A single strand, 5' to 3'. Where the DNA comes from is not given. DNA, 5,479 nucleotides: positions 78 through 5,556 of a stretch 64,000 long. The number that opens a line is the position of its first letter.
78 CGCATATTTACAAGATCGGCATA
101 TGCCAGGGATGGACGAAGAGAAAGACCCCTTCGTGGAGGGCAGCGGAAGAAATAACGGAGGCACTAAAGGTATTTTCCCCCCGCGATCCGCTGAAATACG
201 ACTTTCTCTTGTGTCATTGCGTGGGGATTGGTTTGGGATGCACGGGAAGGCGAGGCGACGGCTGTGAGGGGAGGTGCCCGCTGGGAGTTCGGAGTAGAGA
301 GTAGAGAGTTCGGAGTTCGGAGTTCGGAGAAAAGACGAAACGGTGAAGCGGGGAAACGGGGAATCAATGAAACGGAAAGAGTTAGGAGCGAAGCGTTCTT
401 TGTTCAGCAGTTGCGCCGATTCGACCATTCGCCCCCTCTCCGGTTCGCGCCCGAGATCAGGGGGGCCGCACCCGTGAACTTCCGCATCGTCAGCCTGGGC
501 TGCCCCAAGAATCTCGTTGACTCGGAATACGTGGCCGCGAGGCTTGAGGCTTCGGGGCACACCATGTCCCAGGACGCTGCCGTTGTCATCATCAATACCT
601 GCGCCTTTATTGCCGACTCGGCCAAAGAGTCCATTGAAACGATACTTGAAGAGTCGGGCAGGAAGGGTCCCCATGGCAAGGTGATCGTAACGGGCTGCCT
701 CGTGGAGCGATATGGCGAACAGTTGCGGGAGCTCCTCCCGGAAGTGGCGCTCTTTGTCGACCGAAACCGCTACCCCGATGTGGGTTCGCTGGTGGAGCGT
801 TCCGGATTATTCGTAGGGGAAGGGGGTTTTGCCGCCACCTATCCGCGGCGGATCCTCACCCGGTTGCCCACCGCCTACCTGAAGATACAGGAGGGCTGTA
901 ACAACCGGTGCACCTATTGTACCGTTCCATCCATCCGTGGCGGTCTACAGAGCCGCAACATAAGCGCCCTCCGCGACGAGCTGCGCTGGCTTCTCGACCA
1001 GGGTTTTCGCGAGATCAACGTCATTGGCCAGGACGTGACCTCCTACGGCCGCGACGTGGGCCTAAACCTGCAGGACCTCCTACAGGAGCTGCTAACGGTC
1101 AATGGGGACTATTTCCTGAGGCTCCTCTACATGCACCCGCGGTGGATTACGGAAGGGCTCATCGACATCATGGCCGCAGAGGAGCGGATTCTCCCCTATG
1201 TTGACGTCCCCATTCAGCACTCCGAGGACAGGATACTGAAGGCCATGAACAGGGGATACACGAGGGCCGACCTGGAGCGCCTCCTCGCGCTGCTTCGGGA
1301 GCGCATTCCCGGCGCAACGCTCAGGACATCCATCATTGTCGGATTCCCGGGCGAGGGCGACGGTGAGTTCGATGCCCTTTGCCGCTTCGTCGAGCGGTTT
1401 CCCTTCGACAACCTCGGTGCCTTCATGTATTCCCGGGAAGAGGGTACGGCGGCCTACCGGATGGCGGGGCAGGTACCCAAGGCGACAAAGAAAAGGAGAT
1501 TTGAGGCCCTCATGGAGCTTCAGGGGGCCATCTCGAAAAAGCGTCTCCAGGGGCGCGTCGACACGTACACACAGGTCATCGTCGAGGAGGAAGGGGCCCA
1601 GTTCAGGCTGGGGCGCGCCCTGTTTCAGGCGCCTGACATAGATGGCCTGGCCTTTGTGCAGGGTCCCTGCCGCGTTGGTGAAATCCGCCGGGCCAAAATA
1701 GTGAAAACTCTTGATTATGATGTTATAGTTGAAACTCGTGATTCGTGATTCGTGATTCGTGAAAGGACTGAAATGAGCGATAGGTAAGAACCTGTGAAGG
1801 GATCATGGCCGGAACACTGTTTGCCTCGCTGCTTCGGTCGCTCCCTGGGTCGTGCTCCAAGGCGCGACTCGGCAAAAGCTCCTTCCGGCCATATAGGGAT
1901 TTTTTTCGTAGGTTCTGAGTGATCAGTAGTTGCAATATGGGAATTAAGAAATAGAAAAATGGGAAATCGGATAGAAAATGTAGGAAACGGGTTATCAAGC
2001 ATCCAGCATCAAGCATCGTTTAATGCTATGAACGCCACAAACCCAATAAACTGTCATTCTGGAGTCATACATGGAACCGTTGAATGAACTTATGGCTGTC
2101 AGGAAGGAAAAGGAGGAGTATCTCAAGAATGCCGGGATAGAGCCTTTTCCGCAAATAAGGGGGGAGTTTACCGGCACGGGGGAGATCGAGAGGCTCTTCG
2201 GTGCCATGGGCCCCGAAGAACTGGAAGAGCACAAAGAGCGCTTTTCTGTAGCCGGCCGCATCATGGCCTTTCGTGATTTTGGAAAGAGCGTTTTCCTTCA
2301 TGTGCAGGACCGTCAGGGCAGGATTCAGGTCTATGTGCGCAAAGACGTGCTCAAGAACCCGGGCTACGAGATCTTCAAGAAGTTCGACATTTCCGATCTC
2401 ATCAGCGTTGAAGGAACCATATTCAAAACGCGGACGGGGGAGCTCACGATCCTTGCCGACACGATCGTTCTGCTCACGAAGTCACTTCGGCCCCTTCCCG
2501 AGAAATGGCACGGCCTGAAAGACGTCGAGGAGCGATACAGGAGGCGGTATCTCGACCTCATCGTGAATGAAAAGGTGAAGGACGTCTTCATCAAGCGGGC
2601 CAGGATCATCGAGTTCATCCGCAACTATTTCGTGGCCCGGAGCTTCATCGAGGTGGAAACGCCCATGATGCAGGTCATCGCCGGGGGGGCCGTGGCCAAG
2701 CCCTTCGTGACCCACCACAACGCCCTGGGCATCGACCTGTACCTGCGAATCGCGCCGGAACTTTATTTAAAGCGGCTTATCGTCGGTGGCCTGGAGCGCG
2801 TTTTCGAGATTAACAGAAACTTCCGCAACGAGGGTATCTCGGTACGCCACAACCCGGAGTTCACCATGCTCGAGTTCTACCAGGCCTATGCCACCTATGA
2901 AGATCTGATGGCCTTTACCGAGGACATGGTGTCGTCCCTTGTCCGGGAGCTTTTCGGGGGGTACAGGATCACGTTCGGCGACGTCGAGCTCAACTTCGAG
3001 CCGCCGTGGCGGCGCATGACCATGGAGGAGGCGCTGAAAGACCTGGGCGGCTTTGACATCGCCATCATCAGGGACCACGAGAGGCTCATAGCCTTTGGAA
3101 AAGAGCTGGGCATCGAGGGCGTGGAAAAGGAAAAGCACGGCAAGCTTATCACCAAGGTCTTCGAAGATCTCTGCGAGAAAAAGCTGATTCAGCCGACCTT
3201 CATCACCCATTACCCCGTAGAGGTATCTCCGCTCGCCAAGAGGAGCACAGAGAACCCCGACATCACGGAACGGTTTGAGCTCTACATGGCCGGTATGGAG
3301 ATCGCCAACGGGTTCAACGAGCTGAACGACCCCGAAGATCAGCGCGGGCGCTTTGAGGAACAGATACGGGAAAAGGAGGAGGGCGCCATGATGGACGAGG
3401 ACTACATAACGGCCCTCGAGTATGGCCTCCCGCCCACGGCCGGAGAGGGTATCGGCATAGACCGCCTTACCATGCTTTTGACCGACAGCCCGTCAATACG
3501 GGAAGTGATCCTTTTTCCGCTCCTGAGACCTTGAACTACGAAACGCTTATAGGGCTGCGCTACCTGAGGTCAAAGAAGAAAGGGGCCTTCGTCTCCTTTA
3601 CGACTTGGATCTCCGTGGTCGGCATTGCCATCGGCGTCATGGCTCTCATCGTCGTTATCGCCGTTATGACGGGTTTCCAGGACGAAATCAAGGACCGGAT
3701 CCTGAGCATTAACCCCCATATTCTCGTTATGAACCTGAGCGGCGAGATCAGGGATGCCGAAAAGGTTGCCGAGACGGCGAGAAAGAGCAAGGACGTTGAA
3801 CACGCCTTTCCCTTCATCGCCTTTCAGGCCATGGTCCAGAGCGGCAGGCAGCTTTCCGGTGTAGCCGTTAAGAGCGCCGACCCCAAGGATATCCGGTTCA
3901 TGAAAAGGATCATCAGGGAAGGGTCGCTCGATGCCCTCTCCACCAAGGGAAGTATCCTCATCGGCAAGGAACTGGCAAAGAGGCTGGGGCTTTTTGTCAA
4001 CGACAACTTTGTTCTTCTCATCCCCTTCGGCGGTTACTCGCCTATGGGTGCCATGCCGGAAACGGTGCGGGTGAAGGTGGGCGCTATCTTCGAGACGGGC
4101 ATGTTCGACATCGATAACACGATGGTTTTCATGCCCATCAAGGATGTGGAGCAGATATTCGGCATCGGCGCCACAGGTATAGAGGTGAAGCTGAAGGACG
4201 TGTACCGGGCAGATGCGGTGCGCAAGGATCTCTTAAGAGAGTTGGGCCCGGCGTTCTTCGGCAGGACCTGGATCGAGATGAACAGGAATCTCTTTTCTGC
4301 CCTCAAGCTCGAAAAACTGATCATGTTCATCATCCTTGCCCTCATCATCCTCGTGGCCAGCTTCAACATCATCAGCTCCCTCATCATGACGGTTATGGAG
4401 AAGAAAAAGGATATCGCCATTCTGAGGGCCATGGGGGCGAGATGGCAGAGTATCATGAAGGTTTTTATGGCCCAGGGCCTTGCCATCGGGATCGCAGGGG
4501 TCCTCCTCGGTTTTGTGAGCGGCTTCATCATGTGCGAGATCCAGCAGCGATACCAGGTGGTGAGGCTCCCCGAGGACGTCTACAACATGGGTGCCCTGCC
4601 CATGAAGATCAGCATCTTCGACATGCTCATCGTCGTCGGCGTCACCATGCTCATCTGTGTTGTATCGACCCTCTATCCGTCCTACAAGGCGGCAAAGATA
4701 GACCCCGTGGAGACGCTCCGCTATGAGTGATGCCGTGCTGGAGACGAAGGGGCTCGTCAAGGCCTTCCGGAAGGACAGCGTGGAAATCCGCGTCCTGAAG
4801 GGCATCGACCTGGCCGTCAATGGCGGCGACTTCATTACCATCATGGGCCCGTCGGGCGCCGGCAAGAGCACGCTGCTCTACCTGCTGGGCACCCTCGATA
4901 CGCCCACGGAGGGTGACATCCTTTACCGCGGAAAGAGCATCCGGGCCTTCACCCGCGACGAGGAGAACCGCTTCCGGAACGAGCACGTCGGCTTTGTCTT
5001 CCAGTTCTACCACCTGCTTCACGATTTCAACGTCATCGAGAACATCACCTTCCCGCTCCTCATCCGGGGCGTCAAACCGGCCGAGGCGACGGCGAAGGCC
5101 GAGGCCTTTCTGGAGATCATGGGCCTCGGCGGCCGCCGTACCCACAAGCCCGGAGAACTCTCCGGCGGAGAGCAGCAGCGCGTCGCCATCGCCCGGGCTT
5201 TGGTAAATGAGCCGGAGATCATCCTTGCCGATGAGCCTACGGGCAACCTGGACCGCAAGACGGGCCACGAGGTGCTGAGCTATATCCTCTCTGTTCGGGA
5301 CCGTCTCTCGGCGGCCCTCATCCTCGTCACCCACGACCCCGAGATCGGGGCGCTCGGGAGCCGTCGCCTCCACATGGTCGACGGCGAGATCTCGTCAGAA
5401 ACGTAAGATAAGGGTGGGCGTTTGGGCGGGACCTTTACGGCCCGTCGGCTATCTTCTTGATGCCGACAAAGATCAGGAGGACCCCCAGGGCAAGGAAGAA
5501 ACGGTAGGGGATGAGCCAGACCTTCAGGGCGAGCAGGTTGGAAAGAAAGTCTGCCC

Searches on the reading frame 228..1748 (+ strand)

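Call 32: search_protein_families(library=pfam, proteins=[window:228-1748:+], max_evalue=0.0001)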
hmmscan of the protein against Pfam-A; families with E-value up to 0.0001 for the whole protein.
window:228-1748:+ (506 aa): 3 families
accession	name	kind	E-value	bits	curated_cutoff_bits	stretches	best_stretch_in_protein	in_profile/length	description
PF04055.27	Radical_SAM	-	4.9e-22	79.3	29.5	1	219-388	2-166/166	Radical SAM superfamily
PF00919.26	UPF0004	-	2.5e-21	75.9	27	1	85-177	2-97/98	Uncharacterized protein family UPF0004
PF18693.7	TRAM_2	-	9.3e-10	39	27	1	448-502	5-61/63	TRAM domain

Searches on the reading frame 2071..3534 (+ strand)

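Call 32: search_protein_families(library=pfam, proteins=[window:2071-3534:+], max_evalue=0.0001)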
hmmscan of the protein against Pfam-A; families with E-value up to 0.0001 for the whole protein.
window:2071-3534:+ (487 aa): 2 families
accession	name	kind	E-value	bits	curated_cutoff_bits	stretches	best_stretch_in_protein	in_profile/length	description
PF00152.25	tRNA-synt_2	-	2.1e-94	316.5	25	1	152-484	2-306/308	tRNA synthetases class II (D, K and N)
PF01336.31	tRNA_anti-codon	-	5.7e-14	52.2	27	1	59-135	2-75/75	OB-fold nucleic acid binding domain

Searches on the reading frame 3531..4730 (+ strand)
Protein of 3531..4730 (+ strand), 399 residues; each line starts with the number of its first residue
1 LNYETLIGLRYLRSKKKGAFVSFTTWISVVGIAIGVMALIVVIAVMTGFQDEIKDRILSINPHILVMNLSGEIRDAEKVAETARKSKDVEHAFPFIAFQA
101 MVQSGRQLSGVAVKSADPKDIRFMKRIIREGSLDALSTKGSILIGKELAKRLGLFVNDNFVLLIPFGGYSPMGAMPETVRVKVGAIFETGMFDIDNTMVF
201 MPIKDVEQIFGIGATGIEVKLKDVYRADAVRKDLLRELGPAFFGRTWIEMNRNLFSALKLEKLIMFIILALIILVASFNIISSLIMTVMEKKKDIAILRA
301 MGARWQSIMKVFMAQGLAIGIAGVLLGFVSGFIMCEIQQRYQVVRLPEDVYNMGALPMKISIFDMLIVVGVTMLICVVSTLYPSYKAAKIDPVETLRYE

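Call 32: search_protein_families(library=pfam, proteins=[window:3531-4730:+], max_evalue=0.0001)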
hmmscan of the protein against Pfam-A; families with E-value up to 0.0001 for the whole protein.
window:3531-4730:+ (399 aa): 2 families
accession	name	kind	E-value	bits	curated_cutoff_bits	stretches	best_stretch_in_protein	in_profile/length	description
PF02687.27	FtsX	-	5.7e-20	72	25.5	1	266-392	1-120/120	FtsX-like permease C-terminal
PF12704.14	MacB_PCD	-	4.1e-17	63.6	27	1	25-234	1-204/207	MacB-like periplasmic core domain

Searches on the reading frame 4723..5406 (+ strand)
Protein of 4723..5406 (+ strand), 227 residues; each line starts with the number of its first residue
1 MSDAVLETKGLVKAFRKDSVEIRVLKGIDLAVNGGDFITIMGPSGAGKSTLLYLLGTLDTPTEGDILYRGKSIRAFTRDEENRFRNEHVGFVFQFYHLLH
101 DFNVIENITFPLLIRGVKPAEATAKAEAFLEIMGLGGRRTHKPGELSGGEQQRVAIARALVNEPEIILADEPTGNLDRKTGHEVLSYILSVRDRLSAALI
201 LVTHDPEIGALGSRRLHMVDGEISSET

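Call 32: search_protein_families(library=pfam, proteins=[window:4723-5406:+], max_evalue=0.0001)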
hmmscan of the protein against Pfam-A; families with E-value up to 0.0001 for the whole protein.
window:4723-5406:+ (227 aa): 1 family
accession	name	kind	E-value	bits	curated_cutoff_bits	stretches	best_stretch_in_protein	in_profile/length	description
PF00005.33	ABC_tran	-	1.2e-33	117.1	25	1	25-173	1-136/137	ABC transporter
